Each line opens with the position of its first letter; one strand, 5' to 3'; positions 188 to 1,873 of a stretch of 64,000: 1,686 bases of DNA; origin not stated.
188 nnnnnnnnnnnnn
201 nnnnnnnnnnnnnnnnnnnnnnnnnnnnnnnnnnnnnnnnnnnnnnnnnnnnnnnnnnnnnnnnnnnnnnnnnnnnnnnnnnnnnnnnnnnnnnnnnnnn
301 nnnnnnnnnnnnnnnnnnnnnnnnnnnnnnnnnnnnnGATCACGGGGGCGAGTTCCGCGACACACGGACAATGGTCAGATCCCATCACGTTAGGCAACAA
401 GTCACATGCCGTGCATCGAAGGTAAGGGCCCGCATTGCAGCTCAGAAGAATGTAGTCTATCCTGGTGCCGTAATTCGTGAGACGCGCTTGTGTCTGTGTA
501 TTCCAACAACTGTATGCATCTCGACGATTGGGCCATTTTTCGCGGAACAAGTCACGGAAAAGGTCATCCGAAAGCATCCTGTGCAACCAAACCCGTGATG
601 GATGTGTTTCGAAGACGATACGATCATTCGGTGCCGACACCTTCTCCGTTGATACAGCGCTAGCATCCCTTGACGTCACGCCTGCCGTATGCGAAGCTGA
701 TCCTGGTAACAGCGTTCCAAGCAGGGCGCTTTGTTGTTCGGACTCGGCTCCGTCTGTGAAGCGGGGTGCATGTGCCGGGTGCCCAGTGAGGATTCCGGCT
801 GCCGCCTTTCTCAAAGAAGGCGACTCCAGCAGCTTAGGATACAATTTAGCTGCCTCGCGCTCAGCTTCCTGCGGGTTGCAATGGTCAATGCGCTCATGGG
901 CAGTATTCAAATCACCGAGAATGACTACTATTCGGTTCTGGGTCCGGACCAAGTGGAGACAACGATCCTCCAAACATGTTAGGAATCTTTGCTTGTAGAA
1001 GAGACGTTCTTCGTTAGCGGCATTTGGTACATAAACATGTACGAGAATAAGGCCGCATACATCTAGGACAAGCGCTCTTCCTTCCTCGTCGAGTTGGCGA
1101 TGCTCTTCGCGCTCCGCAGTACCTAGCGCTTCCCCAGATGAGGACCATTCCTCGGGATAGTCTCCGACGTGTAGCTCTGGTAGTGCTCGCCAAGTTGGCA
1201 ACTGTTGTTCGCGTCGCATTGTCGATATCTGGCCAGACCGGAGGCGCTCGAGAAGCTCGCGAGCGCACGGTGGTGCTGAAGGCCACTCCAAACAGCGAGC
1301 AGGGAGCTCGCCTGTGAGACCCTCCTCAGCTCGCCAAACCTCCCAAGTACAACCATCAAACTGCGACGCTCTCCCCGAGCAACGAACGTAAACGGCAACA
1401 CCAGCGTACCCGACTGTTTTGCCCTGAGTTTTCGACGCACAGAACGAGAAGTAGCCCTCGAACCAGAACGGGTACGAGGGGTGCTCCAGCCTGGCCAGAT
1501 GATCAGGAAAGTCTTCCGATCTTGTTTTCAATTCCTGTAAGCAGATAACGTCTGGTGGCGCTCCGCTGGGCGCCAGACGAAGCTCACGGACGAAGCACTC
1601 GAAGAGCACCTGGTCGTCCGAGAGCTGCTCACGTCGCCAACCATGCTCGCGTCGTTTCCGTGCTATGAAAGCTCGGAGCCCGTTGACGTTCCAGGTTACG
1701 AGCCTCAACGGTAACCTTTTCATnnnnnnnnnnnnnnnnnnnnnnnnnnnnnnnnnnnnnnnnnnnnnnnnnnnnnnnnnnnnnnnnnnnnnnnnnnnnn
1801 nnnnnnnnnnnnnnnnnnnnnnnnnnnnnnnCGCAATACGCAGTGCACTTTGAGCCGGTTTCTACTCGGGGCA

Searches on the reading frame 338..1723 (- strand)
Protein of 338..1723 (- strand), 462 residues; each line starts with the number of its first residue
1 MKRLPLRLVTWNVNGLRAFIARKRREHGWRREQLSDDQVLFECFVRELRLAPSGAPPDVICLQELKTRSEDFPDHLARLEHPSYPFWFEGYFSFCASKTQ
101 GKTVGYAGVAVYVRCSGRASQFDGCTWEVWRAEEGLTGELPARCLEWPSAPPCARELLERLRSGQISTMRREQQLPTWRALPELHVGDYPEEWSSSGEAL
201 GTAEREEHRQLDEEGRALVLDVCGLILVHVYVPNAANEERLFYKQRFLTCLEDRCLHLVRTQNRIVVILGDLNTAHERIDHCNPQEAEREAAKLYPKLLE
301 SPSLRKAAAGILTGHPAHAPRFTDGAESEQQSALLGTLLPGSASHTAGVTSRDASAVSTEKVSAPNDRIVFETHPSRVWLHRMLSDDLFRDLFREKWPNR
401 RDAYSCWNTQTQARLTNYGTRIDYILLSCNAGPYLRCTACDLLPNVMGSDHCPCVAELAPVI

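Call 78: search_protein_families(library=pfam, proteins=[window:338-1723:-], max_evalue=0.01)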
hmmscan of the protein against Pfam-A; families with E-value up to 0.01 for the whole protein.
seq(462 aa): 2 families
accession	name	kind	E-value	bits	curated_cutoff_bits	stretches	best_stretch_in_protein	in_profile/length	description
PF03372.29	Exo_endo_phos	-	1.5e-17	64.5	24.5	1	9-451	1-225/225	Endonuclease/Exonuclease/phosphatase family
PF14529.12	Exo_endo_phos_2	-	0.0052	17.1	27.4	0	228-289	4-53/117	Endonuclease-reverse transcriptase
